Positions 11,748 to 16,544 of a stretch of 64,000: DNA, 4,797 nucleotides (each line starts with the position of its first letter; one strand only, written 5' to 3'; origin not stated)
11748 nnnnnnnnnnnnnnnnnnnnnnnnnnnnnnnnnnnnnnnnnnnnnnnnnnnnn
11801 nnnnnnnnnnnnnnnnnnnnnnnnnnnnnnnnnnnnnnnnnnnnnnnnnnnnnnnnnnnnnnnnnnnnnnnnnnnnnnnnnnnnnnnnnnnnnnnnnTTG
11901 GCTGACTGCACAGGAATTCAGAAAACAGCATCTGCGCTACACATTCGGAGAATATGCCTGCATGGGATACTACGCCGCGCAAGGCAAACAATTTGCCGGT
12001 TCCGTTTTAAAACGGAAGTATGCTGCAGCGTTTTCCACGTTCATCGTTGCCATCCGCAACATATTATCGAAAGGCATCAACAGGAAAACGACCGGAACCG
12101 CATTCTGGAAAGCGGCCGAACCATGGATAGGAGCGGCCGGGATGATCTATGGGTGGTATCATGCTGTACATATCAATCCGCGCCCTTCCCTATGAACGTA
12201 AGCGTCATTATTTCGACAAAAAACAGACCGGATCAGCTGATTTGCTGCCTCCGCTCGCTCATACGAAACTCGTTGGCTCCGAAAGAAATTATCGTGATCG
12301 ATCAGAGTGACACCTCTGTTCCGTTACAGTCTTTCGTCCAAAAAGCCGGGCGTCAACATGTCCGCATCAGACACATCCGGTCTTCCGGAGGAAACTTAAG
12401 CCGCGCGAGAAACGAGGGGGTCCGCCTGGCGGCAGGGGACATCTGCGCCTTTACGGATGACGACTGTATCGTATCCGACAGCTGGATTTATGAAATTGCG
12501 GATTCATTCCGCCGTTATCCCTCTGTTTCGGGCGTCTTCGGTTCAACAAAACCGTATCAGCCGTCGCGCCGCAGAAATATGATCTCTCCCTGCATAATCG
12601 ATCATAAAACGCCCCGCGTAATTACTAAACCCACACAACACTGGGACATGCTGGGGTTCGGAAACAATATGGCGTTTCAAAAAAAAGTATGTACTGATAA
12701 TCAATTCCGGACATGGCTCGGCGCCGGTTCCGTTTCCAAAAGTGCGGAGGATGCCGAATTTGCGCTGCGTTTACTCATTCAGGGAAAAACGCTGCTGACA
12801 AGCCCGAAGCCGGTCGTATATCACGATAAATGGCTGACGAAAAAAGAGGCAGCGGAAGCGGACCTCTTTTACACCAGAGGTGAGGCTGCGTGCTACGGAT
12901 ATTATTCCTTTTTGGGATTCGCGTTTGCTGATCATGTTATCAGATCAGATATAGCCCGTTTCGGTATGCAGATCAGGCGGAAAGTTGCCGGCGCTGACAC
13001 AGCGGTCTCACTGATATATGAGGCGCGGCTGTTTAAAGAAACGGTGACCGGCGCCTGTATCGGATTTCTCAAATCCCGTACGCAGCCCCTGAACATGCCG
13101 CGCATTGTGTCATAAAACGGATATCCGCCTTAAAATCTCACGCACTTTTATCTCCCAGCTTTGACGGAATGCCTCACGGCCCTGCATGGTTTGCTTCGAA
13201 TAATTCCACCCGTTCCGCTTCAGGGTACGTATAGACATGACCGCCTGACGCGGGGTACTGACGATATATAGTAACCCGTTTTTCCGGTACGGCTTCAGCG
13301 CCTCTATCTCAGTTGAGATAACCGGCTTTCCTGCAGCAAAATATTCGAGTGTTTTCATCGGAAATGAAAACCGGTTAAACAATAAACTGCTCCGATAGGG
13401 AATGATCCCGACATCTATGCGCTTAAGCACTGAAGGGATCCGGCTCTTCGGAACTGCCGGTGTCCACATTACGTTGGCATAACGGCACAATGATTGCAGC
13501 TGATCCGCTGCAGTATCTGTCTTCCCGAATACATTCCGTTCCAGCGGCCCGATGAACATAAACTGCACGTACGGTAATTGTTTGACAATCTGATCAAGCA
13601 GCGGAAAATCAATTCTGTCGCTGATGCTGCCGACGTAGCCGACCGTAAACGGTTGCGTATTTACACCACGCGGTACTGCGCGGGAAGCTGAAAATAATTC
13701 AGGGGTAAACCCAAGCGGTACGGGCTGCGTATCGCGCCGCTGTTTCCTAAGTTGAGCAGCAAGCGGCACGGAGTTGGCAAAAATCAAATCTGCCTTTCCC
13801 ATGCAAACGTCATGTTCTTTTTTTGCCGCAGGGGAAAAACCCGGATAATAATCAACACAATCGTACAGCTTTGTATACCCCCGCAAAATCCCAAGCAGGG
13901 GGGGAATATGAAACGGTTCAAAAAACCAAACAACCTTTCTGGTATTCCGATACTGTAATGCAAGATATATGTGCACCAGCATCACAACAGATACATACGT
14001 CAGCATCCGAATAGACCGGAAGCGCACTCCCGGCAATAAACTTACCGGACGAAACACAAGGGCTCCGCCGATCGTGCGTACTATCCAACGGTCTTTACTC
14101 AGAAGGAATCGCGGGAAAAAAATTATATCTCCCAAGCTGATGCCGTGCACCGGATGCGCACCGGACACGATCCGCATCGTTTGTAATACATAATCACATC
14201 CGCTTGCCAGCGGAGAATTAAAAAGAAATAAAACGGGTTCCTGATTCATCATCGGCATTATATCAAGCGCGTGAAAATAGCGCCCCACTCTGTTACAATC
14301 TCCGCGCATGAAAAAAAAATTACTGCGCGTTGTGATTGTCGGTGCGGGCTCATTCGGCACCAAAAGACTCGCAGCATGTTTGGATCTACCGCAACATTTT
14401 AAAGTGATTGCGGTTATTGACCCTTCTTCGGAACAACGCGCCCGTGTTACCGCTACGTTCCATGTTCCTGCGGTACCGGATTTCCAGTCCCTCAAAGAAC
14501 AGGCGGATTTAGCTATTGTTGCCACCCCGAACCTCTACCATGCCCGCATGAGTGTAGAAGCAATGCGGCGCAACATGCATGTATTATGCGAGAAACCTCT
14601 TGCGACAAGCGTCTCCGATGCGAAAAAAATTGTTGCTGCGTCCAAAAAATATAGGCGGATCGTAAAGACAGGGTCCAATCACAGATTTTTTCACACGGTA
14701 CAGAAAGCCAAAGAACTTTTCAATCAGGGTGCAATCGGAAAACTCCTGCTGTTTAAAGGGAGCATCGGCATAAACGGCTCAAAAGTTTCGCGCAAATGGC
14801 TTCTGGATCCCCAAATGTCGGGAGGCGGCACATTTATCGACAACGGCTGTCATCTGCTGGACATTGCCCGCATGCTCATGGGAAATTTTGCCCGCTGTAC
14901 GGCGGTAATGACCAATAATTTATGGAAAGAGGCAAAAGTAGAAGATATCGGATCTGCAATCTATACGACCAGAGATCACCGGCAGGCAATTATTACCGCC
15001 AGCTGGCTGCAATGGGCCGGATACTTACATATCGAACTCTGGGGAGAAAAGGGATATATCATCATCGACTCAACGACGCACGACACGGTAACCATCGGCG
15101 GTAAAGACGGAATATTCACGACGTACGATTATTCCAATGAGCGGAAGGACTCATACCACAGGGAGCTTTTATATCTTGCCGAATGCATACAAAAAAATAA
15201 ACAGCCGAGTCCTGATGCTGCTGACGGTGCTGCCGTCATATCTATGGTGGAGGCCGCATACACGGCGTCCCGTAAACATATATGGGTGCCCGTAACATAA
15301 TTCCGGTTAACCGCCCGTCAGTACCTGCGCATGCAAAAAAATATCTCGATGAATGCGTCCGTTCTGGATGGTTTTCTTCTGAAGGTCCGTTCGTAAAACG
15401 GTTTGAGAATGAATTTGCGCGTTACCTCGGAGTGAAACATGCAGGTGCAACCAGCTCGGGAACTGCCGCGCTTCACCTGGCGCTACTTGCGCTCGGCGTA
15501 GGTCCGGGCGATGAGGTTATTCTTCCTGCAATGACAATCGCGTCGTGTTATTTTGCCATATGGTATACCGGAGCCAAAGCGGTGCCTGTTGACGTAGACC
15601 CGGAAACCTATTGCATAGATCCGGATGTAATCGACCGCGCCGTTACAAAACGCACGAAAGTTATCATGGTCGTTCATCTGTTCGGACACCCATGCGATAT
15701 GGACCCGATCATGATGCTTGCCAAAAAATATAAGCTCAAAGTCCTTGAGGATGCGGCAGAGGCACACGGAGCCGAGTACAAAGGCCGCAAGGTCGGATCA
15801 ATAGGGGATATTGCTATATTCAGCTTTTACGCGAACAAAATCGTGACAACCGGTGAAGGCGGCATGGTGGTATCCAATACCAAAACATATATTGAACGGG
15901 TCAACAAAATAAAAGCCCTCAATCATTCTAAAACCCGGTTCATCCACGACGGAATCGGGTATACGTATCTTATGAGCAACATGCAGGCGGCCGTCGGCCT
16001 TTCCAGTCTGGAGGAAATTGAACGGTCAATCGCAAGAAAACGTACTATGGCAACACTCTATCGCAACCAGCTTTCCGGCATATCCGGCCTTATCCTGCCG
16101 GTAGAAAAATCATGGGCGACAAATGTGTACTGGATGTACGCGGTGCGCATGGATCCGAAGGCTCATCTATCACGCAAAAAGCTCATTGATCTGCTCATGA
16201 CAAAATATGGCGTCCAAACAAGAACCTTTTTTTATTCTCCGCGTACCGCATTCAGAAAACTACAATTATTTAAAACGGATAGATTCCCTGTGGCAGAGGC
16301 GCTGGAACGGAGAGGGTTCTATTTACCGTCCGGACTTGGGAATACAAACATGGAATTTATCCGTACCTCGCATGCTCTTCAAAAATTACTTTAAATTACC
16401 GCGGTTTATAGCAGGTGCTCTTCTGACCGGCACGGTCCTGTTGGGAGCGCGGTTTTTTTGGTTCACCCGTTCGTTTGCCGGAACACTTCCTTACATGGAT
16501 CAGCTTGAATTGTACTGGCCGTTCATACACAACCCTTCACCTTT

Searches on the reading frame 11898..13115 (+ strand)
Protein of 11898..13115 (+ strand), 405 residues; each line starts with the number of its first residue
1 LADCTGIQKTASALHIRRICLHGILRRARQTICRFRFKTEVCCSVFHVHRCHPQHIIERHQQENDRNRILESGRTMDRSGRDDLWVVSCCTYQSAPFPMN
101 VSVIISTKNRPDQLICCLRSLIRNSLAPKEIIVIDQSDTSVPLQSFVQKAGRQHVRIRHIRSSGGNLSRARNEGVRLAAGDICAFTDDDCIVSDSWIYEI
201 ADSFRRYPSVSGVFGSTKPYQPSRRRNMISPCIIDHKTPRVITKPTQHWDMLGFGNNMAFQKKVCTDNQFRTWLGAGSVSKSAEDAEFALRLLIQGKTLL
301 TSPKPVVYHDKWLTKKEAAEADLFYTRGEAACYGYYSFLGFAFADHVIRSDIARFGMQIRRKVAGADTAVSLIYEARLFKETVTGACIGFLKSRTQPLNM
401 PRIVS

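Call 40: search_protein_families(library=pfam, proteins=[window:11898-13115:+], max_evalue=0.001)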
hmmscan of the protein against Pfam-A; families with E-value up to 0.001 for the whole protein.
window:11898-13115:+ (405 aa): 2 families
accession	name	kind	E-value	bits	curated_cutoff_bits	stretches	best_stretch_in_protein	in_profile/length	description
PF00535.33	Glycos_transf_2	-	1.3e-20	74.4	23.3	1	102-234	1-132/168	Glycosyl transferase family 2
PF13641.12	Glyco_tranf_2_3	-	4.1e-11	43.8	27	1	101-310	3-212/230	Glycosyltransferase like family 2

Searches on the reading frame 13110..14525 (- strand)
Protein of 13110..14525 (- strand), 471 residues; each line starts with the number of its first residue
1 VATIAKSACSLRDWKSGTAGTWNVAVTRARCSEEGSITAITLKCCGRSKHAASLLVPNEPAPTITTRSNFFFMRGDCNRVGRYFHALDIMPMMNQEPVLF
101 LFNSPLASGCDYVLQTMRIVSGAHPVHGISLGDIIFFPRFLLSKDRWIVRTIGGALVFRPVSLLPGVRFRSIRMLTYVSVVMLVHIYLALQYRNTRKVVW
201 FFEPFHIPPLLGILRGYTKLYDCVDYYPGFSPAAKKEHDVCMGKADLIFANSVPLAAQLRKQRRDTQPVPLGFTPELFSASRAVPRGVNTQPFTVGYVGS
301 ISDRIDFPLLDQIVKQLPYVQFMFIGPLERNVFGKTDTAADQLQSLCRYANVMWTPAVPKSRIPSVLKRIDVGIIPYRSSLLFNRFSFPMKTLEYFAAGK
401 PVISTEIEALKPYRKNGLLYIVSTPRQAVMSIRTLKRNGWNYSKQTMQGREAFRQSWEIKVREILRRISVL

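Call 40: search_protein_families(library=pfam, proteins=[window:13110-14525:-], max_evalue=0.001)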
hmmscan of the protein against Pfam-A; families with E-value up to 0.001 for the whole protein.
window:13110-14525:- (471 aa): 3 families
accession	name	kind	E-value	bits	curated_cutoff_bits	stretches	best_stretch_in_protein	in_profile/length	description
PF13692.12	Glyco_trans_1_4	-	1.1e-10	42.4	27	1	294-433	3-137/142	Glycosyl transferases group 1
PF00534.26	Glycos_transf_1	-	3.2e-07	30.5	26.4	1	290-439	13-159/172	Glycosyl transferases group 1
PF13524.12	Glyco_trans_1_2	-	0.00025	21.4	25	1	309-455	5-131/144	Glycosyl transferase-like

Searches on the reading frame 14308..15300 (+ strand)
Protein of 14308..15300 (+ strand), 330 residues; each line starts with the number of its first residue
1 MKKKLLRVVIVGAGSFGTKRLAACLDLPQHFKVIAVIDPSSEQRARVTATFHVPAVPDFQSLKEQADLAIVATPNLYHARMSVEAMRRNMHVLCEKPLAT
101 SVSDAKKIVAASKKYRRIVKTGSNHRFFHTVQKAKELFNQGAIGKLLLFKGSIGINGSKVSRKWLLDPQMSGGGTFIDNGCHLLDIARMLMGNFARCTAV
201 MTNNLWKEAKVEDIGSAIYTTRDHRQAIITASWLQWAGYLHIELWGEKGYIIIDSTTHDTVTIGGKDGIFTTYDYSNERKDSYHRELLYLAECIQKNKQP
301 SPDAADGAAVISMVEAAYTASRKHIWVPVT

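Call 40: search_protein_families(library=pfam, proteins=[window:14308-15300:+], max_evalue=0.001)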
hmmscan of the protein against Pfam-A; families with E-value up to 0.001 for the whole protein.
window:14308-15300:+ (330 aa): 5 families
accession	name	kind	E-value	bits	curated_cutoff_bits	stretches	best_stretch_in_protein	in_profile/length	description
PF01408.29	GFO_IDH_MocA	-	4.5e-28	98.8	24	1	6-121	1-118/120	Oxidoreductase family, NAD-binding Rossmann fold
PF22725.1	GFO_IDH_MocA_C3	-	1.3e-24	87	27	1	131-251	1-123/124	GFO/IDH/MocA C-terminal domain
PF02894.22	GFO_IDH_MocA_C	-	1.9e-22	80.6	22.9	1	135-329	1-218/218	Oxidoreductase family, C-terminal alpha/beta domain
PF22685.1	Gal80p_C-like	-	0.0001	22.9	29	1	131-218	3-95/152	Gal80p, C-terminal domain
PF13241.12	NAD_binding_7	-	0.00018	22.5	22.1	1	6-94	8-89/104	Putative NAD(P)-binding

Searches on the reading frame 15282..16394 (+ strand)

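Call 40: search_protein_families(library=pfam, proteins=[window:15282-16394:+], max_evalue=0.001)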
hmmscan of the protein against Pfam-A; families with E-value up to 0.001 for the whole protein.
window:15282-16394:+ (370 aa): 4 families
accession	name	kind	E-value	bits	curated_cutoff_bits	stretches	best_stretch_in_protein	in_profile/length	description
PF01041.23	DegT_DnrJ_EryC1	-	1.2e-109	367.2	19.8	1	18-353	7-346/360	DegT/DnrJ/EryC1/StrS aminotransferase family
PF00155.27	Aminotran_1_2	-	3e-06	27.1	19.7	1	39-131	45-153/361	Aminotransferase class I and II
PF01212.27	Beta_elim_lyase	-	1.9e-05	24.6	27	1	36-272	32-273/288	Beta-eliminating lyase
PF01053.26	Cys_Met_Meta_PP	-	0.00016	20.8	27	1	35-172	51-188/381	Cys/Met metabolism PLP-dependent enzyme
